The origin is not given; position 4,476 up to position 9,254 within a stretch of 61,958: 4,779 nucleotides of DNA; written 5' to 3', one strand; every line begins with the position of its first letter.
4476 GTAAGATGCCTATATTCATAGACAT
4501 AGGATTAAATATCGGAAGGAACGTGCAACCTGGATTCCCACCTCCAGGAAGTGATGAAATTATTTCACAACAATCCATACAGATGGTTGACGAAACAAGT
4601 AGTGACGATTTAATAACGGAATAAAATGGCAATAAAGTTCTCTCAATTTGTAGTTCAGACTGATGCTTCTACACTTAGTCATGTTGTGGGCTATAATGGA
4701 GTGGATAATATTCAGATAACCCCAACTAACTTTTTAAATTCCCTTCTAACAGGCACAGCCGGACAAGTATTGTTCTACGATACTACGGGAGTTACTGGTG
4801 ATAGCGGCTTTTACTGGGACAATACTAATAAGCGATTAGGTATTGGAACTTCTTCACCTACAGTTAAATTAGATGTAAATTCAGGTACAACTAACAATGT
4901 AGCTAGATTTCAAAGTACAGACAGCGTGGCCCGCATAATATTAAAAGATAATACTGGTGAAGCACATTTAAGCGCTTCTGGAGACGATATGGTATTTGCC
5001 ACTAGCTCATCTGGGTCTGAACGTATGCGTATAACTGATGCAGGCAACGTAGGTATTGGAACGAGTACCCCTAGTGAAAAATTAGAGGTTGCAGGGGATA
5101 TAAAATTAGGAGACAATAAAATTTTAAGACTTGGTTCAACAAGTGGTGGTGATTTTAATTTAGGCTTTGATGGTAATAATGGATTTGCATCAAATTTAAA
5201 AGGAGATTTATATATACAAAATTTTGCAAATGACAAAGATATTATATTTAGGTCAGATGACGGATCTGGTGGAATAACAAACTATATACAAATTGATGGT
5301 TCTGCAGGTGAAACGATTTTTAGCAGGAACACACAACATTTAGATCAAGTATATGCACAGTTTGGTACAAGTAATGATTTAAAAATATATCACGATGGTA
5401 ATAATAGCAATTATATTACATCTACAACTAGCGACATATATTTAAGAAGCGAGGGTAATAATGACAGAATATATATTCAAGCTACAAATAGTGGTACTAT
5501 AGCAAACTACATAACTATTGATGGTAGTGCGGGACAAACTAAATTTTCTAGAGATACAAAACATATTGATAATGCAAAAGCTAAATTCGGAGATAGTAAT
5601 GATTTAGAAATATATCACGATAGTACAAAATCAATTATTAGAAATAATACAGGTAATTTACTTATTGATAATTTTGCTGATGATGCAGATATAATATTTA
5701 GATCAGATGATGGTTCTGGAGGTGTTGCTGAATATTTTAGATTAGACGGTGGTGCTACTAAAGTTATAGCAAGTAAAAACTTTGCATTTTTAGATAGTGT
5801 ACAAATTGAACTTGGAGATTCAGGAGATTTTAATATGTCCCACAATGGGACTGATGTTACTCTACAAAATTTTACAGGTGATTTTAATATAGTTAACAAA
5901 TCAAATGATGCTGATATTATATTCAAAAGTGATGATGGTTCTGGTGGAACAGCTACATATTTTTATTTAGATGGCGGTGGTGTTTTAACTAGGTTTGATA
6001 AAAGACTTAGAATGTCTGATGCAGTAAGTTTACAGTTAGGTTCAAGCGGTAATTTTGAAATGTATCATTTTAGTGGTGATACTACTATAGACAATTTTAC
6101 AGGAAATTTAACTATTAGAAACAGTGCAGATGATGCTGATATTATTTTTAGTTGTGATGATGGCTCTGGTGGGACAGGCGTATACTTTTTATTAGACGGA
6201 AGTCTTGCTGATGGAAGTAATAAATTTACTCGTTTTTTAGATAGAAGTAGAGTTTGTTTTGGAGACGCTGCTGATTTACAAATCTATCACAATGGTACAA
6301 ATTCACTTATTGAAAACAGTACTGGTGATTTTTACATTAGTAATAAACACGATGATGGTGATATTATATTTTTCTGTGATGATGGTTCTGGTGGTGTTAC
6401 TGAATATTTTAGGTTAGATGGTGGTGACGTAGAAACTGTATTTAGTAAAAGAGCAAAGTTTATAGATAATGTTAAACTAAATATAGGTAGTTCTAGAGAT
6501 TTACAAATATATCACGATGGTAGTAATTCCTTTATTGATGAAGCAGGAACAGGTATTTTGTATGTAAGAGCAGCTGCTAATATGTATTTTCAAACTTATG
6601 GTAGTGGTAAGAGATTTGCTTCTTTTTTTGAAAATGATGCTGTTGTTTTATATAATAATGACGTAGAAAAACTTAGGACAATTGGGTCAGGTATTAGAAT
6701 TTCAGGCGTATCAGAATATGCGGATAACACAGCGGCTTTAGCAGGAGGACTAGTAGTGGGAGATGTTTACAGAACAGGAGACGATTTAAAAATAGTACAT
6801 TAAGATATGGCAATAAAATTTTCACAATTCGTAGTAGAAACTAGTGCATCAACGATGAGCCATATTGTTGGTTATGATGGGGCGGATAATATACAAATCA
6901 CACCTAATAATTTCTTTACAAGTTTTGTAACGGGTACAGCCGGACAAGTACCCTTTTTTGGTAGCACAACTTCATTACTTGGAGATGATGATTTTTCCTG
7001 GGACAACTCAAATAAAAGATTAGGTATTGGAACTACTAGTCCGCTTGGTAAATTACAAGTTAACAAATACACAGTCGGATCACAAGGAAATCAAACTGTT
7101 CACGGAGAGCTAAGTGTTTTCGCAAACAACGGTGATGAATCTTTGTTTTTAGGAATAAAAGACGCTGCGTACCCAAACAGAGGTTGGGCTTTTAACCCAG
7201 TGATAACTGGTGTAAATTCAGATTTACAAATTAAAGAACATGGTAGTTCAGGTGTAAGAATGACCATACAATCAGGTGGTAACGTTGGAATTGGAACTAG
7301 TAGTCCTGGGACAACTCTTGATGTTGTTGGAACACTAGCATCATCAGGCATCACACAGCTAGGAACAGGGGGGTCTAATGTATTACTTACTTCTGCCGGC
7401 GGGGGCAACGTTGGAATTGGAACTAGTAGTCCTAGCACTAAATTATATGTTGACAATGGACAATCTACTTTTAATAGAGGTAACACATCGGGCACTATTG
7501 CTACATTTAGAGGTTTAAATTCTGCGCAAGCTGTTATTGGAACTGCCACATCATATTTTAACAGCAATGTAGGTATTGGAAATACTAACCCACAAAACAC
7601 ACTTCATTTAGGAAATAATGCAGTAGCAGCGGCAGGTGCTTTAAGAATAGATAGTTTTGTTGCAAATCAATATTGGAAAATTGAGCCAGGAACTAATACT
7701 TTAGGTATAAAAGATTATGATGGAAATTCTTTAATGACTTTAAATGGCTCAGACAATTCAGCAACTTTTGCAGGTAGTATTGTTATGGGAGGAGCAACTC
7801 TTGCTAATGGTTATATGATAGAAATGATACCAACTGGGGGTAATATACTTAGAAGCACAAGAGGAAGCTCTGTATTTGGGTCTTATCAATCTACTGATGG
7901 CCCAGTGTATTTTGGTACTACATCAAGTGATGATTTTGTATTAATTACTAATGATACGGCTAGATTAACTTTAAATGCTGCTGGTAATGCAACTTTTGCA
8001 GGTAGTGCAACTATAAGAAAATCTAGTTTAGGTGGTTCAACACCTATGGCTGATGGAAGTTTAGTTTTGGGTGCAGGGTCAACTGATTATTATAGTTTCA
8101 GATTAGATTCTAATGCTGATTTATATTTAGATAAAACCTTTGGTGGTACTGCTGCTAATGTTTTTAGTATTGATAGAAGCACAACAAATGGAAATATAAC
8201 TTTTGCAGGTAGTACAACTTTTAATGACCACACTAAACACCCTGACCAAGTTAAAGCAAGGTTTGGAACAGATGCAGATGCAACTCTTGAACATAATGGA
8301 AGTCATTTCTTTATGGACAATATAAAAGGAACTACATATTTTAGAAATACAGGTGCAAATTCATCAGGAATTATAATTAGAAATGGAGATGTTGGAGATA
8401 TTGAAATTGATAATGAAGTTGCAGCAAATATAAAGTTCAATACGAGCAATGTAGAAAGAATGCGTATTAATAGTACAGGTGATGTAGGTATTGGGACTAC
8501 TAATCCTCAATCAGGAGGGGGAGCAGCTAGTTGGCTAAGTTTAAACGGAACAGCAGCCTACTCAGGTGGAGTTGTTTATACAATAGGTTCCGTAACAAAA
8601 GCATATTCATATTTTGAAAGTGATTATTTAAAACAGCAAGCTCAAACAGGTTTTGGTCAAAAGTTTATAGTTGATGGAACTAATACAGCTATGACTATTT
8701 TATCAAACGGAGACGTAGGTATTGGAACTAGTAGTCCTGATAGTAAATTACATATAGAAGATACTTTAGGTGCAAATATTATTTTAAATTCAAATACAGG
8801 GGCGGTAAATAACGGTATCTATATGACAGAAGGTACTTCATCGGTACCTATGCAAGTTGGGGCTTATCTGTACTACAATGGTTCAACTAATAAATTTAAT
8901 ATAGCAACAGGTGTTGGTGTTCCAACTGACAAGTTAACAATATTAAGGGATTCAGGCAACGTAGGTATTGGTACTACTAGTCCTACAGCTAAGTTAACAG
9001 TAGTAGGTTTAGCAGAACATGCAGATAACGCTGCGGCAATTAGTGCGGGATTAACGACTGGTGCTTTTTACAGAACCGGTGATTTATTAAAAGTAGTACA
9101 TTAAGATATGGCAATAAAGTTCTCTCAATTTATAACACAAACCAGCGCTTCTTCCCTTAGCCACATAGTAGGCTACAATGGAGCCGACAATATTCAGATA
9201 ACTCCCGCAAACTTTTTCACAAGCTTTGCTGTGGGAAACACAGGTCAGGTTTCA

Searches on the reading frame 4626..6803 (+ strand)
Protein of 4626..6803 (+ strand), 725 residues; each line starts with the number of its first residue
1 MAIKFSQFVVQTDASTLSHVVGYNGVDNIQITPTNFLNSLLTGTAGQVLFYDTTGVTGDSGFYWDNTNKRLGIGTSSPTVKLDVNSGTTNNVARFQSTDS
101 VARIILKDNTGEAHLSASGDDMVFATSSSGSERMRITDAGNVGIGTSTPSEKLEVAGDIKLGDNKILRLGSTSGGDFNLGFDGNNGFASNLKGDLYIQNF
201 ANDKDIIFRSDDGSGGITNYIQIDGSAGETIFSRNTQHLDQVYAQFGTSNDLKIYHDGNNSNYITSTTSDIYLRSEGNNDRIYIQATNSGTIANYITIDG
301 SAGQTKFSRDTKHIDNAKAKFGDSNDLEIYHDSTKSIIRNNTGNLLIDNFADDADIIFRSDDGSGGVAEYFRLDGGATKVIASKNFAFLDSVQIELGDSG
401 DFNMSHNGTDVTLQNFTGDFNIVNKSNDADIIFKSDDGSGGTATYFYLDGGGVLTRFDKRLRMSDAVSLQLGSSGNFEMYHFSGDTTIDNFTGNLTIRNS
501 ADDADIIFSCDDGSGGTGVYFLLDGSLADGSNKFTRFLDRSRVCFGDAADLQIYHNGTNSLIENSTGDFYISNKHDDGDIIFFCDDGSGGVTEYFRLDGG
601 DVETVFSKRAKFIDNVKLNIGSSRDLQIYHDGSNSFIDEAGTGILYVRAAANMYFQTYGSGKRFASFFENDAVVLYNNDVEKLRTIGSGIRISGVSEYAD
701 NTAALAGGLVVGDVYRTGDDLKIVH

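Call 11: search_protein_families(library=phrogs, proteins=[window:4626-6803:+], max_evalue=0.001)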
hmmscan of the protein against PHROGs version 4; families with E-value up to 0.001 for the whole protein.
window:4626-6803:+ (725 aa): 7 families
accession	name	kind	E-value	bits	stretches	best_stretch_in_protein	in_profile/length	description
phrog_13518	-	unknown function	1.5e-31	110.3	4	603-694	738-830/1230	-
phrog_8745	-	tail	1e-23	83.8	3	606-696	1035-1124/1803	tail fiber protein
phrog_29834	-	unknown function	2.3e-16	60.8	2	610-697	211-296/581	-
phrog_19195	-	head and packaging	4.1e-16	58.9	1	578-697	595-707/1425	virion structural protein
phrog_23731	-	unknown function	3.6e-11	43.2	1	612-695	139-222/701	-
phrog_9942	-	tail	9.3e-08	31.5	1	42-339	113-341/1178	tail fiber protein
phrog_18345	-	tail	1.5e-07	31.1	1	70-349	443-662/956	tail fiber protein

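Call 50: search_protein_families(library=pfam, proteins=[window:4626-6803:+], max_evalue=10)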
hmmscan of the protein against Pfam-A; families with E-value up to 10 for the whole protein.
window:4626-6803:+ (725 aa): 2 families
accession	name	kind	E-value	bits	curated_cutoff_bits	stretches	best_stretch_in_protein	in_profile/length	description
PF20739.2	TraK_2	-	0.042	13.9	25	1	295-337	34-76/198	Potential transfer protein TraK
PF24511.1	DUF7591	-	0.072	13.7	27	1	220-266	22-70/105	Domain of unknown function (DUF7591)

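Call 70: search_solved_structures(query=window:4626-6803:+, max_evalue=1)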
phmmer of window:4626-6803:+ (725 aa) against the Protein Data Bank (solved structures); distinct sequences matched with E-value up to 1: 6.
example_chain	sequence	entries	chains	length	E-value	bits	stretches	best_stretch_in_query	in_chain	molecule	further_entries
8ond_A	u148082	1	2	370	5.7e-10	41.8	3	128-160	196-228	bd2133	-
8oml_A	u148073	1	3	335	7.6e-08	34.8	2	110-176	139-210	Cell wall surface anchor family protein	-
8on4_A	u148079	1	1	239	0.00078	21.5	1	110-176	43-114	Cell wall surface anchor family protein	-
8ol4_A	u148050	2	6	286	0.0014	20.7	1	122-162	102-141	Cell wall surface anchor family protein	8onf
8ojn_C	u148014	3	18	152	0.072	15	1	124-158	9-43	Cell wall surface anchor family protein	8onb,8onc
4hic_A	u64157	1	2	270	0.33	12.8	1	296-367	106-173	TraK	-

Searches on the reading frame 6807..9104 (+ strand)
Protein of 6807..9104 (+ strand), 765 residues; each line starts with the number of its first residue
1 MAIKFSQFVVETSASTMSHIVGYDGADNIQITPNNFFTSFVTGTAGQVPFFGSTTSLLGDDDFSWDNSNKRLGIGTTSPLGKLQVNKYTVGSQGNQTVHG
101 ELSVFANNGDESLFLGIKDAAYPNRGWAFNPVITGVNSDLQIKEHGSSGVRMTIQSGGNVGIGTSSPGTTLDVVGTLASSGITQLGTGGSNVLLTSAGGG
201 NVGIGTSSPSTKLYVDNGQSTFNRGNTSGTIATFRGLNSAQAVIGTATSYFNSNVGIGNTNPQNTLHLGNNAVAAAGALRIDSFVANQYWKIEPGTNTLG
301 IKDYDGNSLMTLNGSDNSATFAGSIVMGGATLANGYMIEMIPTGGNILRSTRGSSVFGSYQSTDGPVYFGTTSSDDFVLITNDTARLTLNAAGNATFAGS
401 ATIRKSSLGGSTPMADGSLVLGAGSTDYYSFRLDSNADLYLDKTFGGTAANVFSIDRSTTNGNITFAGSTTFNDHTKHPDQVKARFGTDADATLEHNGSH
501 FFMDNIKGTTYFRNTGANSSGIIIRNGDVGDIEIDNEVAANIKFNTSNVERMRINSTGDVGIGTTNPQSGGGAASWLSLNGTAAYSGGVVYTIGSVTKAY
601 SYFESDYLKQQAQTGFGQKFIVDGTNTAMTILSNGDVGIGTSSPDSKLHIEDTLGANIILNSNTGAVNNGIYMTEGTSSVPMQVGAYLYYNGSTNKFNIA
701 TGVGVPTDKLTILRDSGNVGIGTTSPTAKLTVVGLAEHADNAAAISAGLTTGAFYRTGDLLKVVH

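Call 11: search_protein_families(library=phrogs, proteins=[window:6807-9104:+], max_evalue=0.001)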
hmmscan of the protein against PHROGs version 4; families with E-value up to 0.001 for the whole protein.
window:6807-9104:+ (765 aa): 3 families
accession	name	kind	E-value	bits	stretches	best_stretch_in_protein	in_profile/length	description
phrog_18345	-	tail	8e-16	58.5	1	520-740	217-465/956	tail fiber protein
phrog_9942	-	tail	1e-14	54.5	2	485-750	115-409/1178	tail fiber protein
phrog_28668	-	unknown function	8.5e-08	33.3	0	66-88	26-48/153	-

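Call 50: search_protein_families(library=pfam, proteins=[window:6807-9104:+], max_evalue=10)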
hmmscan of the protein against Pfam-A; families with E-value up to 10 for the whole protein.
window:6807-9104:+ (765 aa): 1 family
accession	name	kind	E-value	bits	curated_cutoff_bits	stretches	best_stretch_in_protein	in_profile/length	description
PF03306.18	AAL_decarboxy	-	1.9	8.2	25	0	621-642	14-35/219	Alpha-acetolactate decarboxylase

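Call 71: search_solved_structures(query=window:6807-9104:+, max_evalue=1)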
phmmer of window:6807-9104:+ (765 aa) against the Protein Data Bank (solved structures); distinct sequences matched with E-value up to 1: 2.
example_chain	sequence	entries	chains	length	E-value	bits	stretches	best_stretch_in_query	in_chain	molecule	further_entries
8ond_A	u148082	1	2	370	4.3e-05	25.2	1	624-738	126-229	bd2133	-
8ojn_C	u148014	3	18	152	0.12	13.8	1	140-277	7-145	Cell wall surface anchor family protein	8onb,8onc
